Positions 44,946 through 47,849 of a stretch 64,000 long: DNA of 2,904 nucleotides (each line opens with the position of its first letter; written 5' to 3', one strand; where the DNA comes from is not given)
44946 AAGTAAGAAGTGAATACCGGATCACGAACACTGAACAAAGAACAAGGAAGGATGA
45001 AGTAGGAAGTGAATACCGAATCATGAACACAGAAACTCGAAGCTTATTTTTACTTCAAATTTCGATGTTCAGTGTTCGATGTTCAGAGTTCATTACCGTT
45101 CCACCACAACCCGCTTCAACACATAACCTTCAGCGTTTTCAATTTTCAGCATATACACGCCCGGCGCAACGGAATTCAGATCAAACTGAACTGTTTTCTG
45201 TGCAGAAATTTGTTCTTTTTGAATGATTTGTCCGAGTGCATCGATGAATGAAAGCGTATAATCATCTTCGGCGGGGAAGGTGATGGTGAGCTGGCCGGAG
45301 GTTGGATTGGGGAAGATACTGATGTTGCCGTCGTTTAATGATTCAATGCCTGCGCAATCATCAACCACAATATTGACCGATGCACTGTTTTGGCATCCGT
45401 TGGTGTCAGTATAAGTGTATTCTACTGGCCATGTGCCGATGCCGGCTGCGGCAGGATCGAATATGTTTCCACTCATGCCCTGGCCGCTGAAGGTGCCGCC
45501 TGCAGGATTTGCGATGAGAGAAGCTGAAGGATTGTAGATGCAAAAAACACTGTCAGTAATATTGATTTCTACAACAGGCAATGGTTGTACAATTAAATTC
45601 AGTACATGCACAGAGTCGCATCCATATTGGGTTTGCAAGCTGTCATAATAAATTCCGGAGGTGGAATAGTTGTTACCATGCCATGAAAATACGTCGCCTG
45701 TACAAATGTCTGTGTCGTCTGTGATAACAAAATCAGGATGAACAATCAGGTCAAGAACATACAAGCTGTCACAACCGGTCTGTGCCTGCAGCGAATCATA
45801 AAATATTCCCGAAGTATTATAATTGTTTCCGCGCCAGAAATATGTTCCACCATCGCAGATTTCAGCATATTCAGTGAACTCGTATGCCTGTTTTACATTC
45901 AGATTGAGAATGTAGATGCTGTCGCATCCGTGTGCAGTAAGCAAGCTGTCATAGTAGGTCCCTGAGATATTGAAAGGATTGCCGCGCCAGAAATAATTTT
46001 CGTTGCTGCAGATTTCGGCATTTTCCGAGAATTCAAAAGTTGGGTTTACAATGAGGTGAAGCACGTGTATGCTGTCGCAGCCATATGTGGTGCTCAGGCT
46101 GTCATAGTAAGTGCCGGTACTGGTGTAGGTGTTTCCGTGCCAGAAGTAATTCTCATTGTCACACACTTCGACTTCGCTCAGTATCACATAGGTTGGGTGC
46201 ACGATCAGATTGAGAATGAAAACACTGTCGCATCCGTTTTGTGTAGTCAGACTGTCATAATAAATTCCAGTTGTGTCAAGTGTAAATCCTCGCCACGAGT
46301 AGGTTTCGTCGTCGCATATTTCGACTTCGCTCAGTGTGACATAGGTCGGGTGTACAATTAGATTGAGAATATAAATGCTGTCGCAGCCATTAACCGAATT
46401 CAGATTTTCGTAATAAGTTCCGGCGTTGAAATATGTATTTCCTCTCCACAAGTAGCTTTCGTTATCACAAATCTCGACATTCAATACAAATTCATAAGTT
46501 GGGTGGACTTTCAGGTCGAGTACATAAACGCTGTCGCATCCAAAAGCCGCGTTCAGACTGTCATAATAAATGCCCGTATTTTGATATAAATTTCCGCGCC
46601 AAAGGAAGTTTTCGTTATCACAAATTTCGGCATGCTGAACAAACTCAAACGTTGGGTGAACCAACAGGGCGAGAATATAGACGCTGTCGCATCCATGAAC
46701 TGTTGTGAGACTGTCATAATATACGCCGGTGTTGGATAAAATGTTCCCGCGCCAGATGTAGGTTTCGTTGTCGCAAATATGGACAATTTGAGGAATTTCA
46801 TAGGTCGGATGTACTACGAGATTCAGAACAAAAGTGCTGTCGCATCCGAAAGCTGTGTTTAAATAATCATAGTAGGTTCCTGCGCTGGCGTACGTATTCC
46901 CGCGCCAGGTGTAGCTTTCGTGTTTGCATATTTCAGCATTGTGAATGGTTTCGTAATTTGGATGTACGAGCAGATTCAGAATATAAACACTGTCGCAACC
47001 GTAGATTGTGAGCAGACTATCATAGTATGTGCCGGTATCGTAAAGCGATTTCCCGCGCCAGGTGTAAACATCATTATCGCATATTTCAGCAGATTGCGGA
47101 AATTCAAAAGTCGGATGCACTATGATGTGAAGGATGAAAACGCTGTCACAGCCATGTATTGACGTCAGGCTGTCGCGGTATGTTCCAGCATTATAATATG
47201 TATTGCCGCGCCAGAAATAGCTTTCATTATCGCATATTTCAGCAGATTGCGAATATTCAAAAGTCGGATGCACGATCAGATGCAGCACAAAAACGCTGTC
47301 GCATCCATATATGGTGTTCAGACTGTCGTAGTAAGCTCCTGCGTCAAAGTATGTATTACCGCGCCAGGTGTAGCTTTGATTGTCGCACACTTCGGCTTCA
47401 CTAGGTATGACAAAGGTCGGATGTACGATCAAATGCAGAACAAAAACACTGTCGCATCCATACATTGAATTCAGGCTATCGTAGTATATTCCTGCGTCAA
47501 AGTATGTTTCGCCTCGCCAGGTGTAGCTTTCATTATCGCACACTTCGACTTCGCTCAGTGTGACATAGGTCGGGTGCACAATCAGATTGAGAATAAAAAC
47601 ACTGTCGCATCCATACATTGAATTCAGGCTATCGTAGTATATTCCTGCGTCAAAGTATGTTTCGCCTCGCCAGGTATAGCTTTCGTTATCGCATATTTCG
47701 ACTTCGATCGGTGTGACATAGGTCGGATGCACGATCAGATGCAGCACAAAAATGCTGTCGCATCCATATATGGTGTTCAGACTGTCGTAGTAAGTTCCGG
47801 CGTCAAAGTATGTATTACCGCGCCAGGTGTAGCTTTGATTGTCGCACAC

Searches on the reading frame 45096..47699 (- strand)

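Call 20: search_protein_families(library=pfam, proteins=[window:45096-47699:-], max_evalue=1)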
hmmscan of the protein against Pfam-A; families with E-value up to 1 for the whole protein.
window:45096-47699:- (868 aa): 6 families
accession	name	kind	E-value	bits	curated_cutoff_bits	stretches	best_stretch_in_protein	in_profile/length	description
PF18962.6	Por_Secre_tail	-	1.9e-13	51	27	1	795-866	1-75/75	Secretion system C-terminal sorting domain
PF11589.14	DUF3244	-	0.0012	19.2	25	1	804-860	31-90/96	Domain of unknown function (DUF3244)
PF25593.1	GldD_lipo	-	0.0046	17.3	27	0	155-180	127-152/170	Gliding motility lipoprotein GldD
PF17497.7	DUF5432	-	0.024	15.2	27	1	489-523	17-49/74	Family of unknown function (DUF5432)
PF08329.16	ChitinaseA_N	-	0.094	12.8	21.2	0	756-784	84-112/133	Chitinase A, N-terminal domain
PF17963.7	Big_9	-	0.18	13.2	23.6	0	729-777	40-88/89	Bacterial Ig domain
